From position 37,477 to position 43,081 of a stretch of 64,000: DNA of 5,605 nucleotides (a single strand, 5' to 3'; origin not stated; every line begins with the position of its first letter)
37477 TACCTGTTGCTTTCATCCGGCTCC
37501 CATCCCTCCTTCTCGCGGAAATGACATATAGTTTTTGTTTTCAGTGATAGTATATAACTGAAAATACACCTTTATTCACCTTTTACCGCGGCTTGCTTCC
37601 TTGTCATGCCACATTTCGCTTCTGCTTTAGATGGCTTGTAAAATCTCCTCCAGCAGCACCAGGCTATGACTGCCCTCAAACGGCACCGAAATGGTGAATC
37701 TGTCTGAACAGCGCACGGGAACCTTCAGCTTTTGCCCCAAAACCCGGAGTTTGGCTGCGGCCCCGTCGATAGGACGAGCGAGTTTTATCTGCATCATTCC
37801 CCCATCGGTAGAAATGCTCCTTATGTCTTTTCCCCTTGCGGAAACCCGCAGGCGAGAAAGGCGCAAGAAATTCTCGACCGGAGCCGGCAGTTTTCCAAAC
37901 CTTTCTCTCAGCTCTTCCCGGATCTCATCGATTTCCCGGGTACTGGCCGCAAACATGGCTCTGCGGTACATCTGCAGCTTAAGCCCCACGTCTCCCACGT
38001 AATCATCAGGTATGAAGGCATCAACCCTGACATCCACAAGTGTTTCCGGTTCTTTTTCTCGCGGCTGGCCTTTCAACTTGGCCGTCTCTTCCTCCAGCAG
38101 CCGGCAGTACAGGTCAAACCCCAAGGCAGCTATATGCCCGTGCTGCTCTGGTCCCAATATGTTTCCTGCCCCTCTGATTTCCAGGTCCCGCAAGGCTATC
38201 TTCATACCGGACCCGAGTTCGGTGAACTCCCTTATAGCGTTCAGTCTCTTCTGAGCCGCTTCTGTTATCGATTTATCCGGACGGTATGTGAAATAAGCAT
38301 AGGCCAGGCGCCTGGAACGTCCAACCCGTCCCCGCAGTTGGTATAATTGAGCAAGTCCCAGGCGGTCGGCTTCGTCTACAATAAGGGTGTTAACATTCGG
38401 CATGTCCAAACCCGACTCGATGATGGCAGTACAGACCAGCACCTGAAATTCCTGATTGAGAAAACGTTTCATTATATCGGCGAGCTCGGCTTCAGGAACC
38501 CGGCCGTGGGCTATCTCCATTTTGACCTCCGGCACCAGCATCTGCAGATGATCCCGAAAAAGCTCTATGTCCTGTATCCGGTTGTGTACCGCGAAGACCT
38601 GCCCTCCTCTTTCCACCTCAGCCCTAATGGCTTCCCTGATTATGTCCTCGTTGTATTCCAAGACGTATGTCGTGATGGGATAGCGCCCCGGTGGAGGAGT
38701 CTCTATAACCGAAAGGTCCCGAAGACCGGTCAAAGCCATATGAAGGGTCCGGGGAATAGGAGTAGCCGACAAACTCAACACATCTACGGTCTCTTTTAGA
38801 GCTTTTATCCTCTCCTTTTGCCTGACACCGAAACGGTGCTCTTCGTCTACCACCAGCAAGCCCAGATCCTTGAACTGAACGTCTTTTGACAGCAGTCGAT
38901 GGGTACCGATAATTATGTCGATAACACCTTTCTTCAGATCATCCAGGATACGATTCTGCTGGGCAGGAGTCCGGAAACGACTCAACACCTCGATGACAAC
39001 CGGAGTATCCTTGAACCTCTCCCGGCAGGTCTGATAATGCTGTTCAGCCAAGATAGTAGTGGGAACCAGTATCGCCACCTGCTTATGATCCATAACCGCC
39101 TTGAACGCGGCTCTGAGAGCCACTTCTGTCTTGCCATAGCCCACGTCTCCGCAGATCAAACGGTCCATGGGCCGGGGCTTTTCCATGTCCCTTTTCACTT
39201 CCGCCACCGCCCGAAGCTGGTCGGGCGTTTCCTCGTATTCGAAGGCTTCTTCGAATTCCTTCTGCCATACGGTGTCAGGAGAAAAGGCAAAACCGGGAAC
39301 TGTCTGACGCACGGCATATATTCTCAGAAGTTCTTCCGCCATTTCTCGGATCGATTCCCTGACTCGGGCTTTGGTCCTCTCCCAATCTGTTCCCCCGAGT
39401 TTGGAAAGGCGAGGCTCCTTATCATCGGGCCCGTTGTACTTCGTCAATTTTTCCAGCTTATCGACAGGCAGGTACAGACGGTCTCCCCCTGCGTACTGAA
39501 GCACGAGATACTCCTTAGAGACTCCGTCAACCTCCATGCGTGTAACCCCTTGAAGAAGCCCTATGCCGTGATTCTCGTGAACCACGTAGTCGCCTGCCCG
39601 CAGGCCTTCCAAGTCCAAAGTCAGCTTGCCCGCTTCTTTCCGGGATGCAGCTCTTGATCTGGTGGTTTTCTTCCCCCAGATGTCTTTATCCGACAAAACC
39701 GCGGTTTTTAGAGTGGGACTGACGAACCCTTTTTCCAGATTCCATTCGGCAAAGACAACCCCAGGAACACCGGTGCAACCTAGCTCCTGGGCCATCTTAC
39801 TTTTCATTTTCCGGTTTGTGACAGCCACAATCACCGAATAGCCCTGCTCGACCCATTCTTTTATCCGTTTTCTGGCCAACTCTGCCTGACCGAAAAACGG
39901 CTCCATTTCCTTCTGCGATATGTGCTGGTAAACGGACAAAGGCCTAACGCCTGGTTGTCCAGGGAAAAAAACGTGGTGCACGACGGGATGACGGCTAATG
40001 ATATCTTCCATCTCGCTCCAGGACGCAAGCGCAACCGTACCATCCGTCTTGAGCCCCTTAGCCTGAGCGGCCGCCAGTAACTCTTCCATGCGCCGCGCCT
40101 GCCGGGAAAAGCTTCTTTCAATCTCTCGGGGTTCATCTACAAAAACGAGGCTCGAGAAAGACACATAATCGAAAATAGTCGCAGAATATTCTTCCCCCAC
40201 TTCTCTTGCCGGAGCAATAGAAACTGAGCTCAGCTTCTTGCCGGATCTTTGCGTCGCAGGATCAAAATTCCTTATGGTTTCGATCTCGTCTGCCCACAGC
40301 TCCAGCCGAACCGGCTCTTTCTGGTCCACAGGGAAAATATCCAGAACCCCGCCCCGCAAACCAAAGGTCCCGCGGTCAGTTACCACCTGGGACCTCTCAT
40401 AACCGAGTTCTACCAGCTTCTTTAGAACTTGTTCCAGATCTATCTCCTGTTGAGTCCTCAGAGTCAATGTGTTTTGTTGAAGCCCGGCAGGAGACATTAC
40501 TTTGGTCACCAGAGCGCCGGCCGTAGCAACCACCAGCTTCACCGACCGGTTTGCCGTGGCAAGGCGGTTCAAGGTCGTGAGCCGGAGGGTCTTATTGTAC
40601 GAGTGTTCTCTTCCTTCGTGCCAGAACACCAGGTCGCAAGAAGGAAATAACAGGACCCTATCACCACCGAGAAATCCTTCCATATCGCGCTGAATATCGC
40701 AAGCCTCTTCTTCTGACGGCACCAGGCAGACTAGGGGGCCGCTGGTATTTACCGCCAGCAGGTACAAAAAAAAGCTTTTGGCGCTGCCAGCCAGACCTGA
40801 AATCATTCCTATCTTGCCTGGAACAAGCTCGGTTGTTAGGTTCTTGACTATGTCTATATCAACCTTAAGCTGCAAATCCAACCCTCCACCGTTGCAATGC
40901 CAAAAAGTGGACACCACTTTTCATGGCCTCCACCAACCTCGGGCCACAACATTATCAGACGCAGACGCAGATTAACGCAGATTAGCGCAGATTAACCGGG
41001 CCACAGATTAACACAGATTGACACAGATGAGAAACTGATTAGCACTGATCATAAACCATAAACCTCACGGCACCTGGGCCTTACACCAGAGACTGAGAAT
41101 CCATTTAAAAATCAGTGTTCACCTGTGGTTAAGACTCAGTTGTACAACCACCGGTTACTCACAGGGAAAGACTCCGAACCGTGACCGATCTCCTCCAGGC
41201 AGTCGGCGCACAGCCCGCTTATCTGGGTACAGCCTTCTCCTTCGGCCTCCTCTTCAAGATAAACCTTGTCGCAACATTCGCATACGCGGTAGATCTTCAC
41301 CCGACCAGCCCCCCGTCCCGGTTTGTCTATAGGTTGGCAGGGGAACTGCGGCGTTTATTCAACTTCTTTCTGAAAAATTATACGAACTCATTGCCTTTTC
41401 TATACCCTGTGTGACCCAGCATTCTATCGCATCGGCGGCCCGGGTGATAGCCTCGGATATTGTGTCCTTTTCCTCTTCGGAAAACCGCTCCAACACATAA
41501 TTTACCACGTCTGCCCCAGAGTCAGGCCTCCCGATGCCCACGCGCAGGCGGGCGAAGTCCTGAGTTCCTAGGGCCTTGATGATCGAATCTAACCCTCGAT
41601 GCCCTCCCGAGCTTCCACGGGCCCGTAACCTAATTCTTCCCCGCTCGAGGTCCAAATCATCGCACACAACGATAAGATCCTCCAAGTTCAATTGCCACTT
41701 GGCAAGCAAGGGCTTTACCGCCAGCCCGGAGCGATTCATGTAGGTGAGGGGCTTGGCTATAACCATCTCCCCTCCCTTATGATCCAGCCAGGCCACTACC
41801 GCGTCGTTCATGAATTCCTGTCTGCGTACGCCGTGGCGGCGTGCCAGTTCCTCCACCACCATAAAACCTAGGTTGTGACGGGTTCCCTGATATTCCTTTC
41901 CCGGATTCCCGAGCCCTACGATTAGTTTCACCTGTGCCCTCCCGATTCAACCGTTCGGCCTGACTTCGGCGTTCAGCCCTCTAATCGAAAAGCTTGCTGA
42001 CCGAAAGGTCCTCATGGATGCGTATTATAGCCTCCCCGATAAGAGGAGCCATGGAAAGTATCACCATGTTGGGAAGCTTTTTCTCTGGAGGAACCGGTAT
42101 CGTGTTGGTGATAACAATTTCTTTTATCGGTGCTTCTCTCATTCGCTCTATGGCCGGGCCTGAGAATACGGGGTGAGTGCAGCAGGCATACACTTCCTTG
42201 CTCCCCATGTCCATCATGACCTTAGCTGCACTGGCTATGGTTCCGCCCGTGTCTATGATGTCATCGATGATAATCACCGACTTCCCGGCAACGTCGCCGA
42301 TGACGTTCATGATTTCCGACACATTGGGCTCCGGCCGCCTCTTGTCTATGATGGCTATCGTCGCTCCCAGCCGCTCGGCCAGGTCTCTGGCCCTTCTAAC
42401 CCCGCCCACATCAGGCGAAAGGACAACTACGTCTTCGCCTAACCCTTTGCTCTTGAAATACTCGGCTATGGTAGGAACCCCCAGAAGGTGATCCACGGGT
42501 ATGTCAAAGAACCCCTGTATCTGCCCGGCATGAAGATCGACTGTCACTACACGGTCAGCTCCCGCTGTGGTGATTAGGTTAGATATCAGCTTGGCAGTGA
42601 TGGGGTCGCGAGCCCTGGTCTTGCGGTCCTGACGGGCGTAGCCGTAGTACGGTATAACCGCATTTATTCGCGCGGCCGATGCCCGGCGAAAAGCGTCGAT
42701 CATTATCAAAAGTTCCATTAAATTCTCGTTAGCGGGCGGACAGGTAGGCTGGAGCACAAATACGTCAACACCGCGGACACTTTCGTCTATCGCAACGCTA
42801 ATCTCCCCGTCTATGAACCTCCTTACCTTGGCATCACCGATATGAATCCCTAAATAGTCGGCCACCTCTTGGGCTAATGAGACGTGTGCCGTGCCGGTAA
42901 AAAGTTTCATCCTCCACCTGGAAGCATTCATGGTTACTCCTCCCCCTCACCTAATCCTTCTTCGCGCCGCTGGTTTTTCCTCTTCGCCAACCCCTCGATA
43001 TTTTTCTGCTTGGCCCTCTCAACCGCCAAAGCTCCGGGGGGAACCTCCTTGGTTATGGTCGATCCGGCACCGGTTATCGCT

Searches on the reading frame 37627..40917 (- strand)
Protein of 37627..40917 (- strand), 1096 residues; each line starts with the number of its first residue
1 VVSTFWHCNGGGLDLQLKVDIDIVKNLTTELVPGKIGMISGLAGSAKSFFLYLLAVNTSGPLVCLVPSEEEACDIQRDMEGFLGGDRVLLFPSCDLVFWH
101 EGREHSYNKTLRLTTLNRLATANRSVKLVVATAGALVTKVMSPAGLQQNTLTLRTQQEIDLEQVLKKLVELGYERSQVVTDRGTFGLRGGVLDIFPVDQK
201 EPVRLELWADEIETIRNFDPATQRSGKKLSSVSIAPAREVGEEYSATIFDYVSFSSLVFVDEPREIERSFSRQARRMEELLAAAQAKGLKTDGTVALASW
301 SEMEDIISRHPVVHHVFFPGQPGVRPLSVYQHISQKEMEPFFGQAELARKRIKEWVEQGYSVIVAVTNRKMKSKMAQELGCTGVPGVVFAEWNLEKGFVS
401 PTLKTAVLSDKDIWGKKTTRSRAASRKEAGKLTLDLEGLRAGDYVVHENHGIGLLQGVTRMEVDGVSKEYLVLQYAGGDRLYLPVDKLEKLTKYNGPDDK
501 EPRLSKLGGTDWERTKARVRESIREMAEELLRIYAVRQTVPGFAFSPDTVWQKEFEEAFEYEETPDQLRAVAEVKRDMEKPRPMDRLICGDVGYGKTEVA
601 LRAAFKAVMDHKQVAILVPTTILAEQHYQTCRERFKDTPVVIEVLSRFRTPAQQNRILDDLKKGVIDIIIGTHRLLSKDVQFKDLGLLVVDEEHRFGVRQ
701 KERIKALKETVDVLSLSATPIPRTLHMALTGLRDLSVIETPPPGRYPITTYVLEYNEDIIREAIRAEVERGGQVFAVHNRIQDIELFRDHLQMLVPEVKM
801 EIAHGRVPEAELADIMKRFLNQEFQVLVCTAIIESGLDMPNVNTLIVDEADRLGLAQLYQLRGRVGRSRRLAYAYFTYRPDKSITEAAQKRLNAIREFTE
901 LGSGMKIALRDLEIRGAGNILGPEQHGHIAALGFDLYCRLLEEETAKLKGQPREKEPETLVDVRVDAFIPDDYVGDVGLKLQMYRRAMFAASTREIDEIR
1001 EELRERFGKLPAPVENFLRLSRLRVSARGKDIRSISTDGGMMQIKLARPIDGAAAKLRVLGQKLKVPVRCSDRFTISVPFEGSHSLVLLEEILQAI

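Call 69: search_protein_families(library=pfam, proteins=[window:37627-40917:-], max_evalue=1e-8)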
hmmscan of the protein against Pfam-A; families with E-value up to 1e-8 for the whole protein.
window:37627-40917:- (1096 aa): 6 families
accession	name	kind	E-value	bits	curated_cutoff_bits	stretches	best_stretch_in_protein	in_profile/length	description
PF00270.35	DEAD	-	7.3e-30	104.3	26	1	564-726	1-165/167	DEAD/DEAH box helicase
PF17757.6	UvrB_inter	-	3.5e-29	101.2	22.9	1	151-239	1-90/91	UvrB interaction domain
PF03461.20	TRCF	-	3.7e-22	78.9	25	1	964-1048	2-86/95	TRCF domain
PF02559.22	CarD_TRCF_RID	-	5.2e-21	74.9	23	1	439-494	1-56/57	CarD-like/TRCF RID domain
PF00271.37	Helicase_C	-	2.7e-19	69.9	23.5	1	760-868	6-109/110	Helicase conserved C-terminal domain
PF04851.21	ResIII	-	6.7e-11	42.8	22.5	1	562-720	3-162/164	Type III restriction enzyme, res subunit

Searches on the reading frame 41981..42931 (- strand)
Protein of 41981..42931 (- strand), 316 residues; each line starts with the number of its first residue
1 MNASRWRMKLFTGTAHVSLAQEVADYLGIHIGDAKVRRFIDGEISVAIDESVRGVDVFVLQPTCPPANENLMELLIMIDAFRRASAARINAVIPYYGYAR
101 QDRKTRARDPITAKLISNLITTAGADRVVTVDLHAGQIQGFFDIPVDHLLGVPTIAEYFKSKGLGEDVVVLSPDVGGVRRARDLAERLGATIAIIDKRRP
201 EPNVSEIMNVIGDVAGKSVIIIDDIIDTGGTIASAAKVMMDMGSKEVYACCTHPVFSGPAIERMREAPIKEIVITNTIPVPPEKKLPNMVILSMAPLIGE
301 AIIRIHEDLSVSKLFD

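Call 69: search_protein_families(library=pfam, proteins=[window:41981-42931:-], max_evalue=1e-8)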
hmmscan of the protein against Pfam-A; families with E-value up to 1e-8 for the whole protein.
window:41981-42931:- (316 aa): 3 families
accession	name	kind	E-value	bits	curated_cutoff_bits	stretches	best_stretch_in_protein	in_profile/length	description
PF13793.12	Pribosyltran_N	-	9.9e-53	177.4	25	1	8-124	1-117/117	N-terminal domain of ribose phosphate pyrophosphokinase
PF14572.12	Pribosyl_synth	-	3e-24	86.4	27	1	207-315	74-183/184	Phosphoribosyl synthetase-associated domain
PF00156.33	Pribosyltran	-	7.3e-19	68.1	26.3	1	163-278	26-149/158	Phosphoribosyl transferase domain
